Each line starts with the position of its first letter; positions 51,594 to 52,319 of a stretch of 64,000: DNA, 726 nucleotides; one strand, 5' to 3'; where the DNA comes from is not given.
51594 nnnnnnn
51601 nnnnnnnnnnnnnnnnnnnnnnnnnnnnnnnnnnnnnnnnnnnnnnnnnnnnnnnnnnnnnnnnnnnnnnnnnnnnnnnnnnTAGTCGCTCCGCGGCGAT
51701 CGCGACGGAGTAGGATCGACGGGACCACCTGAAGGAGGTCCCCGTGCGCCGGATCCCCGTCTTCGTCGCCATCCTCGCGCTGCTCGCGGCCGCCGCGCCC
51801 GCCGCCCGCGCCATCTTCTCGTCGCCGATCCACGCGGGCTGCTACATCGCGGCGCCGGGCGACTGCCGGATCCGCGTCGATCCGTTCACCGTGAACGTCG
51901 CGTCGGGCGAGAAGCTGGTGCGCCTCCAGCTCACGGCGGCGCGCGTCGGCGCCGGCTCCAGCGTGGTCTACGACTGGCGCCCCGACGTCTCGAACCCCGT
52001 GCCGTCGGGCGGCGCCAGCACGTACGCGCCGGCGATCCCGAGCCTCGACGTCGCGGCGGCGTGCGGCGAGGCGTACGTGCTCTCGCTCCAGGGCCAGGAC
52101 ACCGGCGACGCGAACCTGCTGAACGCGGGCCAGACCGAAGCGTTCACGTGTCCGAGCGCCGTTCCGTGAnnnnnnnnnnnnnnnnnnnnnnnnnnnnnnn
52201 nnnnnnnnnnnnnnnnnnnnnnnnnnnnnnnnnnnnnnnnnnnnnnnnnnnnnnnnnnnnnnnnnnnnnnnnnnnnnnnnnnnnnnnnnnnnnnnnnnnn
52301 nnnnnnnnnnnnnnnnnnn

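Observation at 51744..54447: Two tandem 4-Cys secreted paralogs (one PEP-CTERM-tagged) translationally coupled to a cytoplasmic Baeyer-Villiger monooxygenase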

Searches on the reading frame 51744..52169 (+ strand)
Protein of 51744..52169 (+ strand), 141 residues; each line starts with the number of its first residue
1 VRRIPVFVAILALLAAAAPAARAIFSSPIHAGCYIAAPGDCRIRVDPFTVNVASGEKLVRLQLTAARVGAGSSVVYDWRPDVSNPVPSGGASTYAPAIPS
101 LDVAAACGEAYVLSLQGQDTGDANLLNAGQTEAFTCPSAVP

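Call 6: search_protein_families(library=pfam, proteins=[window:51744-52169:+], max_evalue=1)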
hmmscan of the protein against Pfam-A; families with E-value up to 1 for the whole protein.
window:51744-52169:+ (141 aa): 1 family
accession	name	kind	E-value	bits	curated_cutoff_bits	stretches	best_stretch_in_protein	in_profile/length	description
PF16981.10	Chi-conotoxin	-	0.084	13.6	27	1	1-23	1-22/60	chi-Conotoxin or t superfamily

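Call 7: search_protein_families(library=ncbifam, proteins=[window:51744-52169:+], max_evalue=1)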
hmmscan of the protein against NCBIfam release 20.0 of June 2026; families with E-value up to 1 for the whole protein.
window:51744-52169:+ (141 aa): 1 family
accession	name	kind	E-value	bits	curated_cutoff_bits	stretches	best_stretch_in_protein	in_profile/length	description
NF045812.1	PentlenOxigase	equivalog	0.14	10.9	800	1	21-83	16-79/444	pentalenene oxygenase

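Call 9: find_homologous_proteins(query=A1, max_evalue=0.01)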
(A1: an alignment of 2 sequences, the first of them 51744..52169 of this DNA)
Query A1 (2 sequences) (141 aa, profile of the alignment): 22 proteins with E <= 0.01 among 8000 candidates.
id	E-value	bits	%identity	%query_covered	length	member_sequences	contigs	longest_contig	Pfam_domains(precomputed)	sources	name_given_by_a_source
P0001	3.2e-83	296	40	99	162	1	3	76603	-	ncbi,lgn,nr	ncbi:MAG: hypothetical protein DCC71_00915 [Proteobacteria bacterium]|nr:MAG: hypothetical protein D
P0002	1.9e-75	271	100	100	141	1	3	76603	-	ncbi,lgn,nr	ncbi:MAG: hypothetical protein DCC71_00910 [Proteobacteria bacterium]|nr:MAG: hypothetical protein D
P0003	4.0e-51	191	70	100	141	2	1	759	-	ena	-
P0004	4.9e-48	181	36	84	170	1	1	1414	-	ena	-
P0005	3.1e-46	176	65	100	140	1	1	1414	-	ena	-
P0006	1.9e-45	173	40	95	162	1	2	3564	-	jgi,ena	-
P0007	8.7e-44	168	38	99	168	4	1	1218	-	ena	-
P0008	2.1e-43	166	38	84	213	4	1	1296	-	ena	-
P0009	6.9e-43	165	60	87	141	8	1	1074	-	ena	-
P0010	8.4e-39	151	61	87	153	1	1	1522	-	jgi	jgi:hypothetical protein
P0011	1.2e-37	148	58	88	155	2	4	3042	-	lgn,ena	-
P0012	6.3e-37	145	60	88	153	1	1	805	-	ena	-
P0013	2.0e-36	144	57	87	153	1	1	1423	-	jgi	jgi:hypothetical protein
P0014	2.7e-36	143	56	88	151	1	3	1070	-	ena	-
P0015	3.3e-35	140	57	84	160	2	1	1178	-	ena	-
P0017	1.4e-34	138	44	84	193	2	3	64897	-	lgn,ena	-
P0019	3.1e-34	136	55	88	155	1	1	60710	-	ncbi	-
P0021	9.3e-33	132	50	90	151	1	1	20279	-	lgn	-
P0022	1.3e-31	128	55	84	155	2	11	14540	-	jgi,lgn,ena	-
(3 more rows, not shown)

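Call 11: find_encoding_contigs(protein=P0017, flank=8000, max_places=3)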
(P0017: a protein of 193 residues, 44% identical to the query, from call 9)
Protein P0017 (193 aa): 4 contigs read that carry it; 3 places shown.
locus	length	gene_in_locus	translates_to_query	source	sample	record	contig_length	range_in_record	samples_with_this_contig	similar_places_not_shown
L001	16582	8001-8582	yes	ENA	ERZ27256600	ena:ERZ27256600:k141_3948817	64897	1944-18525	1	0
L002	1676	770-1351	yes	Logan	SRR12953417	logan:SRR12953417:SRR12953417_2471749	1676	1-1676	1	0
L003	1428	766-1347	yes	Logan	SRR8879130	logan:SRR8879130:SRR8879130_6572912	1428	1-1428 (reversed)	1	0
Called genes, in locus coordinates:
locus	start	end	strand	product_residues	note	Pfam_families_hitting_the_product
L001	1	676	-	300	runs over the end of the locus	PF02653:BPD_transp_2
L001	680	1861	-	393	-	PF13433:Peripla_BP_5, PF13458:Peripla_BP_6, PF01094:ANF_receptor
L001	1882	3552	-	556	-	PF05425:CopD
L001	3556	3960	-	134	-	PF04234:CopC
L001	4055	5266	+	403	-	PF04909:Amidohydro_2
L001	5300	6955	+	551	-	PF01268:FTHFS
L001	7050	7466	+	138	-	PF04075:F420H2_quin_red (faint)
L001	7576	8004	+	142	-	-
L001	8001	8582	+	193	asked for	-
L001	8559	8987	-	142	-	-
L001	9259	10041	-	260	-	-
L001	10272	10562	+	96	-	-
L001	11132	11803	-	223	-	-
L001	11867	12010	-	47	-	-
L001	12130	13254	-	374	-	-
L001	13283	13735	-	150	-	PF00582:Usp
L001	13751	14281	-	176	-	-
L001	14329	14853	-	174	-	PF00156:Pribosyltran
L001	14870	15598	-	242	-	PF01476:LysM, PF01551:Peptidase_M23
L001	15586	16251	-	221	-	PF01135:PCMT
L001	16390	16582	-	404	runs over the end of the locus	PF01546:Peptidase_M20 (weak), PF07687:M20_dimer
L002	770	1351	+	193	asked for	-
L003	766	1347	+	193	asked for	-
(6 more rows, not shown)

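Call 12: find_encoding_contigs(protein=P0019, flank=8000, max_places=3)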
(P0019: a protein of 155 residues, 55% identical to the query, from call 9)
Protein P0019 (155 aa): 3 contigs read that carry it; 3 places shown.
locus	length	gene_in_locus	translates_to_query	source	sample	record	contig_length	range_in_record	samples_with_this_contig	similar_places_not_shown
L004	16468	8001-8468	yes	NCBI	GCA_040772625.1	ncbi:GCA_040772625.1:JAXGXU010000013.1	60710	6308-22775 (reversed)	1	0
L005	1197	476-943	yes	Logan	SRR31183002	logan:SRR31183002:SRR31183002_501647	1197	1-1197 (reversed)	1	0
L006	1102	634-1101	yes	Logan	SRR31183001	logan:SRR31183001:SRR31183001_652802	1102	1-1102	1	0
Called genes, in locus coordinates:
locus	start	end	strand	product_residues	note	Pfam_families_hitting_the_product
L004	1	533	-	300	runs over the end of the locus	PF12911:OppC_N (weak), PF00528:BPD_transp_1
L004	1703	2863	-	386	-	PF00496:SBP_bac_5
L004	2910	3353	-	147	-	-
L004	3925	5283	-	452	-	PF00496:SBP_bac_5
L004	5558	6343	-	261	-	PF01695:IstB_IS21, PF00004:AAA (faint), PF00308:Bac_DnaA, PF20720:nSTAND3 (weak)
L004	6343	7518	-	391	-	PF00665:rve, PF22483:Mu-transpos_C_2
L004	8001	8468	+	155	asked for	-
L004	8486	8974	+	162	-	-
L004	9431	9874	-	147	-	-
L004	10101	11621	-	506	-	PF14684:Tricorn_C1, PF03572:Peptidase_S41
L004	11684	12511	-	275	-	PF12679:ABC2_membrane_2, PF12730:ABC2_membrane_4, PF10920:DUF2705, PF12698:ABC2_membrane_3 (weak)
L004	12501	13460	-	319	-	PF02463:SMC_N (faint), PF00005:ABC_tran, PF13304:AAA_21 (weak)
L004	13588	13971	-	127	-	PF12883:DUF3828 (faint)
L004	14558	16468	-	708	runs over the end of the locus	PF08448:PAS_4, PF01590:GAF, PF13185:GAF_2, PF13492:GAF_3 (faint), PF01590:GAF (weak), PF13185:GAF_2 (weak), PF07730:HisKA_3, PF02518:HATPase_c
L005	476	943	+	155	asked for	-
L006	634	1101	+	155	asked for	?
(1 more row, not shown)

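Call 21: find_encoding_contigs(protein=P0021, flank=8000, max_places=2)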
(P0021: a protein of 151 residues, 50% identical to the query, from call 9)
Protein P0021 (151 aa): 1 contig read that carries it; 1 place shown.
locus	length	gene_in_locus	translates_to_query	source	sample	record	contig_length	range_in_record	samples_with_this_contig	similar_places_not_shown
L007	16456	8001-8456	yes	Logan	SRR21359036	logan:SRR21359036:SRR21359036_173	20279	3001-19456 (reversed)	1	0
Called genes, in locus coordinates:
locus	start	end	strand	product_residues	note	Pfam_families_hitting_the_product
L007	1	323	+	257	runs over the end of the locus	PF21347:DUF3108_like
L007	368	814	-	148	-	PF16697:Yop-YscD_cpl, PF00498:FHA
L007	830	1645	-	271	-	PF16697:Yop-YscD_cpl, PF00498:FHA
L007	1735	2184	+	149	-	PF01951:Archease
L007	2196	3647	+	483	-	PF01139:RtcB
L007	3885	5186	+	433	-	PF14870:PSII_BNR (faint), PF02012:BNR (faint), PF13088:BNR_2 (faint), PF15902:Sortilin-Vps10 (faint)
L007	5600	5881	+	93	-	-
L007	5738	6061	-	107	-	-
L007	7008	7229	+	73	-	-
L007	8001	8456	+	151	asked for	-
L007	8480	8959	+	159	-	-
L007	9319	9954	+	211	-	PF12797:Fer4_2 (faint), PF13247:Fer4_11, PF12838:Fer4_7, PF13187:Fer4_9 (weak), PF25160:LdpA_Fe-S-bd (weak), PF00037:Fer4, PF12837:Fer4_6 (weak), PF13237:Fer4_10 (weak), +2 more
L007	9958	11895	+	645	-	PF03063:Prismane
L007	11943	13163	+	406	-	PF01266:DAO (faint), PF01494:FAD_binding_3 (faint), PF03486:HI0933_like (faint), PF04820:Trp_halogenase (faint), PF07992:Pyr_redox_2, PF13450:NAD_binding_8 (faint), PF13738:Pyr_redox_3 (faint), PF00070:Pyr_redox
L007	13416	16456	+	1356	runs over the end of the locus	PF08447:PAS_3, PF01590:GAF, PF13185:GAF_2, PF08447:PAS_3, PF01590:GAF, PF13185:GAF_2, PF01590:GAF, PF13185:GAF_2, +14 more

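Call 22: find_encoding_contigs(protein=P0022, flank=8000, max_places=3)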
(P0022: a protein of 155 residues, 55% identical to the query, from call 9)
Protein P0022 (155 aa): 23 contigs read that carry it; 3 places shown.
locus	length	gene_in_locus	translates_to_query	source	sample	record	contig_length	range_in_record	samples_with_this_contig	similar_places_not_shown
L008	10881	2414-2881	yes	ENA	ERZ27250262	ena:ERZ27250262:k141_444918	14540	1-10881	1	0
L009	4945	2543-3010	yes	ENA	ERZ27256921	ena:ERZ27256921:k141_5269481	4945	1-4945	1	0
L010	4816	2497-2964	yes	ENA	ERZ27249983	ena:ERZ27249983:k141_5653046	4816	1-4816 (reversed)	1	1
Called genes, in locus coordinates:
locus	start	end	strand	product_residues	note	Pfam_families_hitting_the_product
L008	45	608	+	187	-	PF01814:Hemerythrin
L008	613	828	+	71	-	PF08984:DUF1858 (weak)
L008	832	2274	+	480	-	PF00127:Copper-bind (weak), PF07731:Cu-oxidase_2 (faint), PF13473:Cupredoxin_1 (weak), PF07732:Cu-oxidase_3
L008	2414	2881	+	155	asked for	-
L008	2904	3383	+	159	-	-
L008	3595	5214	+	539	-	-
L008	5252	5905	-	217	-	PF00072:Response_reg, PF00196:GerE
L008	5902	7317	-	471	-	PF07730:HisKA_3, PF02518:HATPase_c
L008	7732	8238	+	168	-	-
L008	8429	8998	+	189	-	-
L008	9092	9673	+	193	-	-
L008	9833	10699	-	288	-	PF00296:Bac_luciferase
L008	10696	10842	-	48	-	-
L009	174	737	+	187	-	PF01814:Hemerythrin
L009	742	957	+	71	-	PF08984:DUF1858 (weak)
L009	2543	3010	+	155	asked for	-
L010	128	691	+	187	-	PF01814:Hemerythrin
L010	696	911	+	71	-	PF08984:DUF1858 (weak)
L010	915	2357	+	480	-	PF00127:Copper-bind (weak), PF07731:Cu-oxidase_2 (faint), PF13473:Cupredoxin_1 (weak), PF07732:Cu-oxidase_3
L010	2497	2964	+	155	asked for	-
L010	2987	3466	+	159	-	-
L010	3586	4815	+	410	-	?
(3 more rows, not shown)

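Call 26: predict_structure(alignment_id=A2)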
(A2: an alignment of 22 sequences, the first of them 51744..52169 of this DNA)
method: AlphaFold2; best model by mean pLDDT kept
length: 141 residues; sequences in the alignment: 22
mean_pLDDT: 85.5   pTM: 0.73
mean pLDDT of the five models: 85.5, 84.0, 82.2, 80.5, 80.1
residues with pLDDT >= 90: 80; 70-90: 37; 50-70: 24; < 50: 0
segments of 3 or more residues with pLDDT < 50: none
pLDDT, mean of each block of 10 residues (from residue 1): 68 68 87 95 94 87 95 92 61 77 93 95 92 95 75
secondary structure, 60 per line:
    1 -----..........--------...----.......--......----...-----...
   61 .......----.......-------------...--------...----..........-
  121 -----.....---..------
elements in order: H6-15 E24-26 E31-37 E40-45 E50-52 E58-67 E72-78 E92-94 E103-105 E110-119 E126-130

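Call 28: search_protein_representatives(alignment_id=A2)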
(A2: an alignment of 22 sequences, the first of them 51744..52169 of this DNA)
Query: 22 sequences, 152 profile positions. Proteins with E-value up to 0.001 (for the whole library): 109; up to 1e-10: 90; up to 1e-30: 26. The best 109 are listed.
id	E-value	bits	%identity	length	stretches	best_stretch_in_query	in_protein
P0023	1.4e-53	197.1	-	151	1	4-152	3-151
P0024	4.3e-51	189.0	-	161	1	7-149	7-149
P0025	1.5e-47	177.4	-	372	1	29-149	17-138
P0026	7.5e-47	175.2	-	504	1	8-150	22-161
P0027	4.4e-46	172.7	-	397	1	33-150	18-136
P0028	7.2e-46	172.0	-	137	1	32-152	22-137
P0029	1.1e-45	171.4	-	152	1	28-152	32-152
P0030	4.4e-44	166.2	-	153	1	1-152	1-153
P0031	1.1e-43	164.9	-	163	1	7-152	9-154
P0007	1.3e-42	161.4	-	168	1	1-152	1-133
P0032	3.6e-42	160.0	-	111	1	37-152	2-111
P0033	6.0e-41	156.0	-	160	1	1-149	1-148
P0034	3.0e-40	153.7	-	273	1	11-149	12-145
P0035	2.5e-39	150.8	-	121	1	3-121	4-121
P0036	2.4e-38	147.6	-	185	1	19-150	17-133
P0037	5.6e-38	146.4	-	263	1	29-149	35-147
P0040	5.7e-35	136.6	-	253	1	35-149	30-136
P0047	1.7e-32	128.6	-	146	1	29-150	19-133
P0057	2.4e-28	115.1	-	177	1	31-149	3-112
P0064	4.6e-26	107.7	-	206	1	30-149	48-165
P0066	1.1e-24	103.2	-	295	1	36-151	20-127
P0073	1.0e-23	100.1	-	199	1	1-149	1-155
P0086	2.6e-21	92.3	-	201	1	6-150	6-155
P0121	9.1e-07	45.0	-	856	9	20-68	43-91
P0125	3.2e-05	40.0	-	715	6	67-138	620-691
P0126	1.7e-04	37.6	-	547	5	30-70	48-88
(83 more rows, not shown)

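Call 29: search_protein_families(library=pfam, proteins=[P0025, P0026, P0027, P0034, P0037, P0040, P0066, P0121, P0125, P0126], max_evalue=0.01)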
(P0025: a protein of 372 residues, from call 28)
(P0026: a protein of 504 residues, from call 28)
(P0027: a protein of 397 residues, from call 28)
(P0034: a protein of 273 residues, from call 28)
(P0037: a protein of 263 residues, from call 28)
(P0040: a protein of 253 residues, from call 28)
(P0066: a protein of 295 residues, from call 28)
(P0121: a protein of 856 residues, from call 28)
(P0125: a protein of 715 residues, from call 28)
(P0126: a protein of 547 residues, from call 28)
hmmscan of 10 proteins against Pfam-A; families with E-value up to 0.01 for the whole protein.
P0025 (372 aa): 1 family
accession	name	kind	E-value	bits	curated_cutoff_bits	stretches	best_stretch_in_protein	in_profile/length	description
PF02369.22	Big_1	-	0.0041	17.6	34.9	0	228-276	27-80/93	Bacterial Ig-like domain (group 1)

P0026 (504 aa): 1 family
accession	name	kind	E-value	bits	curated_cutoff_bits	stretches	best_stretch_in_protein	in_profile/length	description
PF19078.6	Big_12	-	1.7e-05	25.4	27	1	161-253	1-90/102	Bacterial Ig-like domain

P0027 (397 aa): 1 family
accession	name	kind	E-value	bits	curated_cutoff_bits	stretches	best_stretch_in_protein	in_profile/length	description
PF25059.1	FN3_DSCAM-DSCAML_C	-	0.0082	16.9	39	0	203-240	45-81/89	DSCAM/DSCAML C-terminal Fn3-like domain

P0034 (273 aa): 1 family
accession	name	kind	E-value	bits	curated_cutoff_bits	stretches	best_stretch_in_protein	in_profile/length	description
PF23157.1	DUF7055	-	0.0099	16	27.6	0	209-230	14-34/66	Domain of unknown function (DUF7055)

P0037 (263 aa): 0 families

P0040 (253 aa): 3 families
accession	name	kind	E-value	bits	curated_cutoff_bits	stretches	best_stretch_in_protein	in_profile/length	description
PF17957.7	Big_7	-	0.0014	19.7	24.1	0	154-221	14-70/70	Bacterial Ig domain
PF16656.11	Pur_ac_phosph_N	-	0.0024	18.8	30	1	172-225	25-82/93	Purple acid Phosphatase, N-terminal domain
PF16655.11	PhoD_N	-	0.0027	18.6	30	1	171-226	26-81/90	PhoD-like phosphatase, N-terminal domain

P0066 (295 aa): 0 families

P0121 (856 aa): 1 family
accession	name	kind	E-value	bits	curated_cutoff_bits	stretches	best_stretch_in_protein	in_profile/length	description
PF05331.17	DUF742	-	2.9e-08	34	27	0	454-476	9-31/114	Protein of unknown function (DUF742)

P0125 (715 aa): 11 families
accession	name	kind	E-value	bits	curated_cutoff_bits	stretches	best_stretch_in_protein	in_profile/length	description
PF25788.1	Ig_Rha78A_N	-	2.1e-28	99.1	27.4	4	148-230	10-103/105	Rha78A-like, N-terminal immunoglobulin domain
PF00041.27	fn3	-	6.6e-28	97.2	25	6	246-317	12-80/84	Fibronectin type III domain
PF13205.12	Big_5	-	5.2e-13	50.1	23.6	0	326-416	3-105/105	Bacterial Ig-like domain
PF25059.1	FN3_DSCAM-DSCAML_C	-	7.6e-13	49.1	39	0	187-227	40-80/89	DSCAM/DSCAML C-terminal Fn3-like domain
PF17957.7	Big_7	-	1.8e-11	45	24.1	0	328-391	1-65/70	Bacterial Ig domain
PF16656.11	Pur_ac_phosph_N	-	1.7e-10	41.8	30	0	436-510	11-93/93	Purple acid Phosphatase, N-terminal domain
PF24489.1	Ig_J_second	-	3.2e-09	37.2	27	0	663-689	58-85/105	Tip attachment protein J second Ig-like domain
PF17964.7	Big_10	-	1.4e-08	35.6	22.9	0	661-704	41-83/164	Bacterial Ig domain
PF25300.1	Fn3_Dep-1_3rd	-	1.1e-07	32.1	26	0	634-695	21-85/85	Dep-1 third Fn3-like domain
PF21910.2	GH85_C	-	6e-07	30.3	27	0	247-271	14-38/95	GH85 endohexosaminidases, C-terminal domain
PF09458.16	H_lectin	-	2.2e-06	28.1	24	0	452-488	22-58/67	H-type lectin domain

P0126 (547 aa): 6 families
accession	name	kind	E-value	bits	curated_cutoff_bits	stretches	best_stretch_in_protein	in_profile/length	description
PF18676.6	MBG_2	-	1.5e-122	400.8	25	6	80-154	1-71/72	MBG domain (YGX type)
PF22476.1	Ago_N_3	-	9.5e-05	22.5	27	0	388-409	24-45/60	Argonaute, N-terminal domain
PF11025.13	GP40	-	0.00025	21.3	21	0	137-185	21-69/164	Glycoprotein GP40 of Cryptosporidium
PF21829.1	DUF6889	-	0.00054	20.1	23.9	0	79-91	22-34/40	Family of unknown function (DUF6889)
PF21743.3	PTM_DIR17_Tudor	-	0.0012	19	27.2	0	61-71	24-34/48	PTM/DIR17-like, Tudor domain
PF06673.17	L_lactis_ph-MCP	-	0.0012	18.4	27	0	162-194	90-122/347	Lactococcus lactis bacteriophage major capsid protein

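Call 32: fold_search(model_id=the predicted structure, library=pdb)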
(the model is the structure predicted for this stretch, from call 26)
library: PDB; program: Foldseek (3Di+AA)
matches with E <= 10: 1600; with E <= 0.001: 0
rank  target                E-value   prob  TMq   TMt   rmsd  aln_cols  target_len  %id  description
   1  2ic2_B                8.2e-03  1.00  0.48  0.57   5.8       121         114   11  Crystal Structure of the First FNIII Domain of Ihog (released 2006-10-24)
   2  2ic2_A                9.6e-03  1.00  0.44  0.55   6.2       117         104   13  Crystal Structure of the First FNIII Domain of Ihog (released 2006-10-24)
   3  7uwn_C                1.1e-02  0.97  0.33  0.20   7.5       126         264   10  Structure of the IL-17A-IL-17RA-IL-17RC ternary complex (released 2022-07-27)
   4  2ibb                  1.5e-02  1.00  0.48  0.35   5.8       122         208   11  Crystal Structure of the First and Second FNIII Domains of Ihog (released 2006-10-24)
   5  5fm4_B                1.8e-02  1.00  0.40  0.49   6.1       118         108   10  Structure of the C-terminally extended domain My4 of human myomesin (space group P21) (released 2016-11-23)
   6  6xfi                  2.2e-02  1.00  0.40  0.13   7.3       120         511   11  Crystal Structures of beta-1,4-N-Acetylglucosaminyltransferase 2 (POMGNT2): Structural Basis for Inherited Muscular Dyst (released 2021-04-21)
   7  6o02_B                2.3e-02  0.98  0.35  0.48   7.8       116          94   11  Monobody (MC3) bound to tyrosine kinase binding domain of E3 ubiquitin ligase CBL (released 2020-08-19)
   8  5uj6_B                2.5e-02  1.00  0.48  0.10   4.2       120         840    9  Crystal Structure of Bacteroides Uniformis beta-glucuronidase (released 2017-06-28)
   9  5fm5_M                2.7e-02  1.00  0.39  0.43   6.3       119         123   10  Crystal structure of the myomesin:obscurin-like-1 complex (released 2016-11-23)
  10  6hg9_B                2.7e-02  0.95  0.39  0.17   6.3       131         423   11  Crystal Structure of the human IL-17RC ECD in complex with human IL-17F, Crystal form II (released 2020-03-18)
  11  5uj6_A                2.9e-02  1.00  0.49  0.10   4.2       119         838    9  Crystal Structure of Bacteroides Uniformis beta-glucuronidase (released 2017-06-28)
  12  5z06_B                2.9e-02  0.99  0.36  0.09   7.1       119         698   13  Crystal structure of beta-1,2-glucanase from Parabacteroides distasonis (released 2018-05-30)
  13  4bfk_A                2.9e-02  0.96  0.35  0.38   7.2       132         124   12  Superoxide reductase (Neelaredoxin) from Archaeoglobus fulgidus E12Q mutant (released 2014-03-26)
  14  5t98_B                3.0e-02  1.00  0.49  0.12   4.1       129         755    9  Crystal structure of BuGH2Awt (released 2017-09-13)
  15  5h1d                  3.0e-02  0.97  0.41  0.43   6.7       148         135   11  Crystal structure of C-terminal of RhoGDI2 (released 2016-10-26)
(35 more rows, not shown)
